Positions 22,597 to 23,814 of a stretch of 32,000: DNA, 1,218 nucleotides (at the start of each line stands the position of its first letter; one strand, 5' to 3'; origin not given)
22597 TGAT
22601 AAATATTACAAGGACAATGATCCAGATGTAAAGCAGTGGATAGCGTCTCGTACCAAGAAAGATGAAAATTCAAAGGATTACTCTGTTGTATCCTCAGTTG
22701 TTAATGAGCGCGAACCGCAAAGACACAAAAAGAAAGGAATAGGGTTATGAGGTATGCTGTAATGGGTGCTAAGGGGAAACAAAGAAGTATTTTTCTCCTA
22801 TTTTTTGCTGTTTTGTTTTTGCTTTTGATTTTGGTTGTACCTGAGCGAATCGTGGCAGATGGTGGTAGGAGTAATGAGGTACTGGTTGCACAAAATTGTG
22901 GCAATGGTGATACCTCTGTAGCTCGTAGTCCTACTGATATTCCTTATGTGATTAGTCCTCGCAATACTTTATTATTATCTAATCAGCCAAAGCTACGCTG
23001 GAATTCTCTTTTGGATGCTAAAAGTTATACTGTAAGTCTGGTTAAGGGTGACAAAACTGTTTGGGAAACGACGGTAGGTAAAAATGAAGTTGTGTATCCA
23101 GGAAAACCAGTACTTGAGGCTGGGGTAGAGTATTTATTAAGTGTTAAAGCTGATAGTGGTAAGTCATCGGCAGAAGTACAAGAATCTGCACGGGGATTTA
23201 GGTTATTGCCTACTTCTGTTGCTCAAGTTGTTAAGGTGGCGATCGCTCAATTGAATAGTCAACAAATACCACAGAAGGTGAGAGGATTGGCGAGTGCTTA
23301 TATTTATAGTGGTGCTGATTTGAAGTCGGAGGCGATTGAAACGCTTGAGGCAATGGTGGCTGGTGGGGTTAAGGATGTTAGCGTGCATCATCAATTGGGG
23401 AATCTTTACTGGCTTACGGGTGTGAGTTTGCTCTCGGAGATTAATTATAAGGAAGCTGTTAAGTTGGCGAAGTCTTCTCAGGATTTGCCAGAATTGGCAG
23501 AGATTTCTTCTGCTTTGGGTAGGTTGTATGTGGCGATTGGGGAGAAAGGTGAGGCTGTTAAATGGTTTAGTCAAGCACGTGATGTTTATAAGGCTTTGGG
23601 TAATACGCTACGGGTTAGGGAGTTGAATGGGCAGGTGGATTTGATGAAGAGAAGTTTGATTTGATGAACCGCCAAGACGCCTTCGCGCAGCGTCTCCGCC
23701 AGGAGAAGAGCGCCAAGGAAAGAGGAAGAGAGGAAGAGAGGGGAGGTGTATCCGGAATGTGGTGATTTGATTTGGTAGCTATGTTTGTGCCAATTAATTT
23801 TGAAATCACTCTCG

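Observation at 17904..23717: Candidate undescribed STAND-centred module: sensor-less HTH/NB-ARC ATPase + coupled membrane Ser/Thr kinase-TPR + periplasmic TPR protein, divergent from a leaderless chymotrypsin-fold protease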

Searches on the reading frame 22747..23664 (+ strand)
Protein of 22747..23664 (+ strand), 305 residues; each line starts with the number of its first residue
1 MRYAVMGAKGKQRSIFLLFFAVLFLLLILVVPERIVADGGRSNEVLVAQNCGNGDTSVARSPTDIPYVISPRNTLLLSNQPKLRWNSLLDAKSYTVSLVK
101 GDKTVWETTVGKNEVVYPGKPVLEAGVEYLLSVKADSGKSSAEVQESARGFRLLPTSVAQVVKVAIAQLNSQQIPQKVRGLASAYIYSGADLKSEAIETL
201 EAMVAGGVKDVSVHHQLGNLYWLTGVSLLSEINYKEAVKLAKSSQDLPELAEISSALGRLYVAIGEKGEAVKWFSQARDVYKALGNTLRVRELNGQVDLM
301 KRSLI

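Call 5: search_protein_families(library=pfam, proteins=[window:22747-23664:+], max_evalue=0.01)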
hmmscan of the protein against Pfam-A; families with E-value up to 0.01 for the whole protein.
window:22747-23664:+ (305 aa): 3 families
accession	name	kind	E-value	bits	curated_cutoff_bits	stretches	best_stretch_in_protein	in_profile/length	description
PF13424.12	TPR_12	-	1e-07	32.5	30.1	1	213-283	5-77/77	Tetratricopeptide repeat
PF13181.12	TPR_8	-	0.00023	21.5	25.7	0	256-277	6-27/34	Tetratricopeptide repeat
PF14559.12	TPR_19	-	0.0029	18.3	25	0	229-278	2-52/68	Tetratricopeptide repeat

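Call 6: search_protein_families(library=ncbifam, proteins=[window:22747-23664:+], max_evalue=0.01)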
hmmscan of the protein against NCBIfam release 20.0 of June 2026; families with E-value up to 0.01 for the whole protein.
window:22747-23664:+ (305 aa): 1 family
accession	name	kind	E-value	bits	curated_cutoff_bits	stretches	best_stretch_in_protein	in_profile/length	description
NF053617.1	SARPRegAfsRStmc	equivalog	0.00048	18.2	1430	1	158-291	725-856/986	SARP-family global regulator AfsR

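Call 7: search_protein_families(library=padloc, proteins=[window:22747-23664:+], max_evalue=0.01)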
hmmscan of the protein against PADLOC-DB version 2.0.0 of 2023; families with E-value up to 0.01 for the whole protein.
window:22747-23664:+ (305 aa): 0 families

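Call 29: find_homologous_proteins(query=window:22747-23664:+, max_evalue=0.001)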
Query window:22747-23664:+ (305 aa): 44 proteins with E <= 0.001 among 3038 candidates.
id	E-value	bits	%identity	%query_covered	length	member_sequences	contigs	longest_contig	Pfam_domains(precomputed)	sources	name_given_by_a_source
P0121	1.7e-187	639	100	98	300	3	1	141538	PF13424.13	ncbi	-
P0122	6.8e-98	345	54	99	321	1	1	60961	PF13424.13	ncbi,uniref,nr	ncbi:tetratricopeptide repeat protein [Trichocoleus sp. DQ-A3]|uniref:tetratricopeptide repeat prote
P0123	2.1e-96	340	61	83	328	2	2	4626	PF13424.13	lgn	-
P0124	1.2e-93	331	54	96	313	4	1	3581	PF13424.13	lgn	-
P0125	6.8e-92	326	55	95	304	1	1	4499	PF13424.13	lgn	-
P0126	3.4e-90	320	54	97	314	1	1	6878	PF13424.13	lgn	-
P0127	5.5e-90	319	52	99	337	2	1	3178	PF13424.13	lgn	-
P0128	2.6e-89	317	53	96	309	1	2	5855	PF13424.13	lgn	-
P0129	6.6e-89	316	53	95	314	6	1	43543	PF13424.13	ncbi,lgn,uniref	ncbi:tetratricopeptide repeat protein [Scytonema sp. PRP1]|uniref:tetratricopeptide repeat protein n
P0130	5.2e-88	313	50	94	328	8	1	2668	PF13424.13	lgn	-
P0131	2.9e-87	310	52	97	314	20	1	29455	PF13424.13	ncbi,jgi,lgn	jgi:hypothetical protein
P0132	9.5e-87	309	53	97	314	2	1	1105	PF13424.13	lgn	-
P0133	1.6e-86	308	58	83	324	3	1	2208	-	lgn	-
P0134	5.0e-86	306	50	99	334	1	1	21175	PF13424.13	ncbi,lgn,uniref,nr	ncbi:tetratricopeptide repeat protein [Brasilonema sp. UFV-L1]|uniref:tetratricopeptide repeat prote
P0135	1.0e-84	302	49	99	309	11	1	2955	PF13424.13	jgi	jgi:tetratricopeptide (TPR) repeat protein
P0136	1.2e-84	302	50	95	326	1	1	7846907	PF13424.13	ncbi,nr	ncbi:hypothetical protein BZZ01_01835 [Nostocales cyanobacterium HT-58-2]|nr:hypothetical protein BZ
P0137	1.3e-84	302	52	94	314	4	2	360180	-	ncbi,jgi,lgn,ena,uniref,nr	ncbi:MAG: hypothetical protein KME49_19620 [Brasilonema octagenarum HA4186-MV1]|jgi:hypothetical pro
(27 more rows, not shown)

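Call 30: find_encoding_contigs(protein=P0136, flank=10000, max_places=1)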
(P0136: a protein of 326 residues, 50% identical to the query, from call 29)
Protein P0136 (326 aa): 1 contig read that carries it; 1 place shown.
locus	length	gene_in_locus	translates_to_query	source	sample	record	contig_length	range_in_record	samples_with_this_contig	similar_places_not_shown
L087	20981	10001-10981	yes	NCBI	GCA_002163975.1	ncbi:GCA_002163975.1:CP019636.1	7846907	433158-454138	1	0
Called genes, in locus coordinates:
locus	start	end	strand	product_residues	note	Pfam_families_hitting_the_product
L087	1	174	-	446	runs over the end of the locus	PF03447:NAD_binding_3, PF00742:Homoserine_dh, PF01842:ACT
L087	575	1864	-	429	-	PF01383:CpcD, PF00667:FAD_binding_1 (faint), PF00175:NAD_binding_1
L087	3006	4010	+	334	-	PF00485:PRK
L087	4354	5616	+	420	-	PF00438:S-AdoMet_synt_N, PF02772:S-AdoMet_synt_M, PF02773:S-AdoMet_synt_C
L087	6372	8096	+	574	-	PF00672:HAMP, PF00512:HisKA, PF02518:HATPase_c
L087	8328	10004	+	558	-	PF00069:Pkinase, PF07714:PK_Tyr_Ser-Thr, PF01636:APH (faint), PF06293:Kdo (weak), PF03109:ABC1, PF17667:Pkinase_fungal (weak), PF13424:TPR_12 (weak), PF00515:TPR_1 (weak), +8 more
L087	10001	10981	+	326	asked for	PF13424:TPR_12 (weak)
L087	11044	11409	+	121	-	-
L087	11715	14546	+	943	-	PF13424:TPR_12, PF00515:TPR_1 (weak), PF13424:TPR_12, PF13424:TPR_12, PF13424:TPR_12, PF24885:TPR_NPHP3, PF13424:TPR_12, PF12770:CHAT, +29 more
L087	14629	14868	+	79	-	-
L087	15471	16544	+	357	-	PF00989:PAS, PF08448:PAS_4 (weak), PF13426:PAS_9, PF00072:Response_reg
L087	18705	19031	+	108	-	-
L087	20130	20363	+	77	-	PF14076:DUF4258 (weak)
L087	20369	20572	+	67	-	PF10049:DUF2283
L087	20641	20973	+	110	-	PF08869:XisI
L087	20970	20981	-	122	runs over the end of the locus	-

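Call 31: find_encoding_contigs(protein=P0137, flank=10000, max_places=1)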
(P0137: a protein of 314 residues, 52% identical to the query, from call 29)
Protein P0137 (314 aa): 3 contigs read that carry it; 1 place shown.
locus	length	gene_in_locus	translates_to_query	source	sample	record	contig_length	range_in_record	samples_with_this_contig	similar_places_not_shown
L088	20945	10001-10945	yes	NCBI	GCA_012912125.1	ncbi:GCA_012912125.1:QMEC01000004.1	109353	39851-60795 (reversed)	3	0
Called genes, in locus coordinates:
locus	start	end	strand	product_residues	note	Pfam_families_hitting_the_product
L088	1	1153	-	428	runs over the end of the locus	PF03447:NAD_binding_3, PF00742:Homoserine_dh, PF01842:ACT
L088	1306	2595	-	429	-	PF01383:CpcD, PF00667:FAD_binding_1 (faint), PF00175:NAD_binding_1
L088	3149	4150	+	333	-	PF00485:PRK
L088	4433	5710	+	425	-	PF00438:S-AdoMet_synt_N, PF02772:S-AdoMet_synt_M, PF02773:S-AdoMet_synt_C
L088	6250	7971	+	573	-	PF00672:HAMP, PF00512:HisKA, PF02518:HATPase_c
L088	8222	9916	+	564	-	PF00069:Pkinase, PF07714:PK_Tyr_Ser-Thr, PF03109:ABC1 (weak), PF13424:TPR_12 (weak), PF12895:ANAPC3 (weak), PF00515:TPR_1 (weak), PF07719:TPR_2 (weak), PF13414:TPR_11, +11 more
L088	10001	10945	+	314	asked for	-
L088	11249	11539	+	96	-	-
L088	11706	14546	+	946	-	PF13424:TPR_12, PF00515:TPR_1 (weak), PF00515:TPR_1 (weak), PF13424:TPR_12, PF24885:TPR_NPHP3, PF13424:TPR_12, PF13424:TPR_12, PF12770:CHAT, +22 more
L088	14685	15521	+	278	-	PF04116:FA_hydroxylase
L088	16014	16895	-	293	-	PF00950:ABC-3, PF01032:FecCD (weak)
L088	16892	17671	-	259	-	PF00005:ABC_tran, PF13304:AAA_21 (weak)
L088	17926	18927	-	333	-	PF01297:ZnuA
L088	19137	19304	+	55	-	-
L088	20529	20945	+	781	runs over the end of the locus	PF00580:UvrD-helicase, PF13245:AAA_19, PF13361:UvrD_C, PF13538:UvrD_C_2, PF21196:PcrA_UvrD_tudor (weak)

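Call 32: find_encoding_contigs(protein=P0129, flank=10000, max_places=1)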
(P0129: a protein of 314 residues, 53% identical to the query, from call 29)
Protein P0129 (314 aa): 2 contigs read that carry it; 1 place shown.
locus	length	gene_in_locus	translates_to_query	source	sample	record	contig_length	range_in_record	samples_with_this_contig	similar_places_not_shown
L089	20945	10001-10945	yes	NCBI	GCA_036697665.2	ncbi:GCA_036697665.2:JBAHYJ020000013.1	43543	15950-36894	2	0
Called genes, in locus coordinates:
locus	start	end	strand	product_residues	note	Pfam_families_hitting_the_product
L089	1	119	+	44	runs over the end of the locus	-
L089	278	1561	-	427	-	PF01383:CpcD, PF00667:FAD_binding_1 (faint), PF00175:NAD_binding_1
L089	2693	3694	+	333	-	PF00485:PRK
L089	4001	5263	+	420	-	PF00438:S-AdoMet_synt_N, PF02772:S-AdoMet_synt_M, PF02773:S-AdoMet_synt_C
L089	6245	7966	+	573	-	PF00672:HAMP, PF00512:HisKA, PF02518:HATPase_c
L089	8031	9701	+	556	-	PF00069:Pkinase, PF07714:PK_Tyr_Ser-Thr, PF01636:APH (faint), PF06293:Kdo (weak), PF03109:ABC1 (weak), PF13181:TPR_8 (faint), PF13432:TPR_16 (weak), PF00515:TPR_1 (weak), +5 more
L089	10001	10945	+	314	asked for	PF13424:TPR_12 (weak)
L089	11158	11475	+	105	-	-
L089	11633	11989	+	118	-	-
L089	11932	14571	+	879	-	PF13424:TPR_12, PF00515:TPR_1, PF13424:TPR_12, PF00515:TPR_1, PF13374:TPR_10, PF13424:TPR_12, PF13424:TPR_12, PF12770:CHAT, +20 more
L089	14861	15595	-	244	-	PF00484:Pro_CA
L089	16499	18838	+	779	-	PF00580:UvrD-helicase, PF13245:AAA_19, PF13361:UvrD_C, PF13538:UvrD_C_2, PF21196:PcrA_UvrD_tudor (weak)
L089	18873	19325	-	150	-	PF00072:Response_reg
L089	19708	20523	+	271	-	-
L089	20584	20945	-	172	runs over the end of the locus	PF00515:TPR_1 (faint), PF07719:TPR_2 (weak), PF13432:TPR_16, PF13181:TPR_8 (faint), PF13414:TPR_11, PF14559:TPR_19 (faint), PF13371:TPR_9 (weak), PF13431:TPR_17 (weak)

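Call 39: search_protein_families(library=pfam, alignment_id=A2, max_evalue=1)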
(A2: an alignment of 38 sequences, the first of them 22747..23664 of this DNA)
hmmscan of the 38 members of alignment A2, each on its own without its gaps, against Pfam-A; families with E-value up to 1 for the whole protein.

A. member 1, window:22747-23664:+ (305 aa): 9 families
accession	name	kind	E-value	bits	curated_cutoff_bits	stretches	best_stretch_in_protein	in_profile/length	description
PF13424.12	TPR_12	-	1e-07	32.5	30.1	1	213-283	5-77/77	Tetratricopeptide repeat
PF13181.12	TPR_8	-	0.00023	21.5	25.7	0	256-277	6-27/34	Tetratricopeptide repeat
PF14559.12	TPR_19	-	0.0029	18.3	25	1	229-278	2-52/68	Tetratricopeptide repeat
PF13428.12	TPR_14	-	0.01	16.9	23.5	0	256-281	6-31/44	Tetratricopeptide repeat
PF07719.23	TPR_2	-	0.015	15.8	27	1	252-279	2-29/34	Tetratricopeptide repeat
PF10602.15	RPN7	-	0.015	15.4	29.6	1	239-287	24-72/174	26S proteasome subunit RPN7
PF13176.12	TPR_7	-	0.027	15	27.9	1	255-276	3-24/36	Tetratricopeptide repeat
PF13414.12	TPR_11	-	0.038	14.1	26.8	0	210-225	27-42/42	TPR repeat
PF13374.12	TPR_10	-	0.18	12.3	27.5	0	255-283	6-34/42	Tetratricopeptide repeat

B. families by the number of members that match (of 38 scanned): 47 families (the first 25 are shown)
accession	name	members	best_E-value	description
PF13424.12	TPR_12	38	6e-09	Tetratricopeptide repeat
PF09986.15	DUF2225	31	5.3e-05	Uncharacterized protein conserved in bacteria (DUF2225)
PF13181.12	TPR_8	31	6.2e-05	Tetratricopeptide repeat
PF10602.15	RPN7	28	9.2e-05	26S proteasome subunit RPN7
PF13176.12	TPR_7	23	8.3e-05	Tetratricopeptide repeat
PF13428.12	TPR_14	23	9e-05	Tetratricopeptide repeat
PF07719.23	TPR_2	19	0.00037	Tetratricopeptide repeat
PF20225.4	DUF6584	17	0.0015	Family of unknown function (DUF6584)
PF13432.12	TPR_16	14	0.00059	Tetratricopeptide repeat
PF13414.12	TPR_11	13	4.1e-05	TPR repeat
PF13374.12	TPR_10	13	0.036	Tetratricopeptide repeat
PF14559.12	TPR_19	11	4.6e-05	Tetratricopeptide repeat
PF00515.34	TPR_1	10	0.012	Tetratricopeptide repeat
PF00041.27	fn3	8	0.0019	Fibronectin type III domain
PF16216.10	GxGYxYP_N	6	0.057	GxGYxYP_N 1st domain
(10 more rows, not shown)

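Call 44: find_related_loci(query=A2, collection=metagenome_contigs, flank=10000)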
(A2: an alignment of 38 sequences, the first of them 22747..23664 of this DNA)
Query A2 (305 aa) in metagenome_contigs; peptide patterns used: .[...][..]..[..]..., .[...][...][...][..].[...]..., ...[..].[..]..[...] (x = any residue, [..] = any of these).
259 stretches matched a pattern; 51 encode a relative of the query (tblastn E <= 1e-3); 51 distinct loci.
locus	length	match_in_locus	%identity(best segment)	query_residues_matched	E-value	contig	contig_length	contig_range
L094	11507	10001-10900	50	15-294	7e-96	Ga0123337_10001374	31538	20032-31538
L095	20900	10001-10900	51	8-303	1e-94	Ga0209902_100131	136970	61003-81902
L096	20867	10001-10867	52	16-301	2e-92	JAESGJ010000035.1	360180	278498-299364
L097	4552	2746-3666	49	1-301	3e-92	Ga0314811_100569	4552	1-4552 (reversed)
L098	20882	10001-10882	52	9-301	5e-92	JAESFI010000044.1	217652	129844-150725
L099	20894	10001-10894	52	8-303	2e-91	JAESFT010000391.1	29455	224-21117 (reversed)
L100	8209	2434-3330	50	6-297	5e-89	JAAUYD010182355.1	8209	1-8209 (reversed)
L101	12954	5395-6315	48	1-301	5e-89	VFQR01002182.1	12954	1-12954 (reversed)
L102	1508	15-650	56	93-304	9e-75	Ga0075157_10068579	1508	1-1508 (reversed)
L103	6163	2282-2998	42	65-302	7e-53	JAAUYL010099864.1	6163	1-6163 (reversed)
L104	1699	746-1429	42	65-293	2e-52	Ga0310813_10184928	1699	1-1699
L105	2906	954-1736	40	40-297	5e-48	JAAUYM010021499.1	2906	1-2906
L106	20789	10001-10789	37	64-304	5e-47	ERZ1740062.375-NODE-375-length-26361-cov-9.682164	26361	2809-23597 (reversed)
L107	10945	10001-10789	37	64-304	2e-47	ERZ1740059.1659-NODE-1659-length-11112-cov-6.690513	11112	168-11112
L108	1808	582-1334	39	54-302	1e-45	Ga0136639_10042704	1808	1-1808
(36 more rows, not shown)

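Call 51: predict_structure(alignment_id=A2)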
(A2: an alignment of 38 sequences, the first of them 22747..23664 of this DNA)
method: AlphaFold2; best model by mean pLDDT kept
length: 305 residues; sequences in the alignment: 38
mean_pLDDT: 83.9   pTM: 0.77
mean pLDDT of the five models: 83.9, 83.7, 83.3, 82.3, 82.0
residues with pLDDT >= 90: 214; 70-90: 25; 50-70: 23; < 50: 43
segments of 3 or more residues with pLDDT < 50: 1-13, 29-58
pLDDT, mean of each block of 10 residues (from residue 1): 38 57 60 33 36 44 80 94 92 96 96 96 95 93 74 94 96 94 96 97 95 97 91 98 98 97 92 98 98 94 81
secondary structure, 60 per line:
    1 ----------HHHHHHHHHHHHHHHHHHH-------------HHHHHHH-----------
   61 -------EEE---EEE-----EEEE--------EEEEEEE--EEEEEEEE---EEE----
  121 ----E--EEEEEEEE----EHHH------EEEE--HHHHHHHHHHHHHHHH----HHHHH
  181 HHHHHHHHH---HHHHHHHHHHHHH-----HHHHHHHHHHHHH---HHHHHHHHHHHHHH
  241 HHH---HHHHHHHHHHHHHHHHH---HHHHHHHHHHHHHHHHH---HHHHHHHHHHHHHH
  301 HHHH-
elements in order: H11-29 H43-49 E68-70 E74-76 E82-85 E94-100 E103-110 E114-116 E128-135 E150-153 H156-171 H176-189 H193-205 H211-223 H227-243 H247-263 H267-283 H287-304

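Call 55: fold_search(model_id=the predicted structure, library=pdb)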
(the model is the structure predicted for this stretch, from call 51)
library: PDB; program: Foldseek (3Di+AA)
matches with E <= 10: 1784; with E <= 0.001: 51
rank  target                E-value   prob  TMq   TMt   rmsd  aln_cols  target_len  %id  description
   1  4z29_A                3.0e-05  1.00  0.45  0.72   3.6       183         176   14  Crystal structure of the magnetobacterial protein MtxA C-terminal domain (released 2015-06-03)
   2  4z29_B                3.0e-05  1.00  0.44  0.73   3.7       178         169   15  Crystal structure of the magnetobacterial protein MtxA C-terminal domain (released 2015-06-03)
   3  3vty_D                1.3e-04  1.00  0.34  0.58   7.7       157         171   15  Crystal structure of MamA (released 2012-10-31)
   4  3vtx_B                2.1e-04  1.00  0.32  0.52   9.1       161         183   16  Crystal structure of MamA protein (released 2012-10-31)
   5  3sf4_A                2.3e-04  1.00  0.41  0.36   4.1       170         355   16  Crystal structure of the complex between the conserved cell polarity proteins Inscuteable and LGN (released 2011-11-23)
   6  3vty_C                2.3e-04  1.00  0.34  0.56   9.3       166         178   16  Crystal structure of MamA (released 2012-10-31)
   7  6hc2_C                2.5e-04  1.00  0.40  0.34   5.3       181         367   16  Crystal structure of NuMA/LGN hetero-hexamers (released 2019-05-29)
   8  6hc2_E                2.6e-04  1.00  0.41  0.34   4.1       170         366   16  Crystal structure of NuMA/LGN hetero-hexamers (released 2019-05-29)
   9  6hc2_A                2.6e-04  1.00  0.40  0.34   4.3       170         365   16  Crystal structure of NuMA/LGN hetero-hexamers (released 2019-05-29)
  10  5o01_A                2.7e-04  1.00  0.35  0.41   7.5       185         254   14  Crystal structure of BtubC (BKLC) from P. vanneervenii (released 2017-07-19)
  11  8chy                  2.7e-04  1.00  0.34  0.38   7.9       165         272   18  Crystal structure of an 8-repeat consensus TPR superhelix with Zinc. (released 2024-02-21)
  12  2fo7                  2.9e-04  1.00  0.29  0.62   8.4       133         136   20  Crystal structure of an 8 repeat consensus TPR superhelix (trigonal crystal form) (released 2006-03-07)
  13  3gw4_A                3.5e-04  1.00  0.39  0.59   3.4       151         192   15  Crystal structure of uncharacterized protein from Deinococcus radiodurans. Northeast Structural Genomics Consortium Ta (released 2009-04-21)
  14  3sf4_C                3.7e-04  1.00  0.41  0.36   4.1       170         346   16  Crystal structure of the complex between the conserved cell polarity proteins Inscuteable and LGN (released 2011-11-23)
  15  6hc2_S                3.7e-04  1.00  0.40  0.34   4.4       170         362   16  Crystal structure of NuMA/LGN hetero-hexamers (released 2019-05-29)
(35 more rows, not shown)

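Call 61: search_protein_families(library=pfam, proteins=[L087:11044-11409:+], max_evalue=0.001)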
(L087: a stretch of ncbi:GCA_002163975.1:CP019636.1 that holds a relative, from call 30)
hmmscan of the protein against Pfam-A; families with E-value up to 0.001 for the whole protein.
L087:11044-11409:+ (121 aa): 0 families
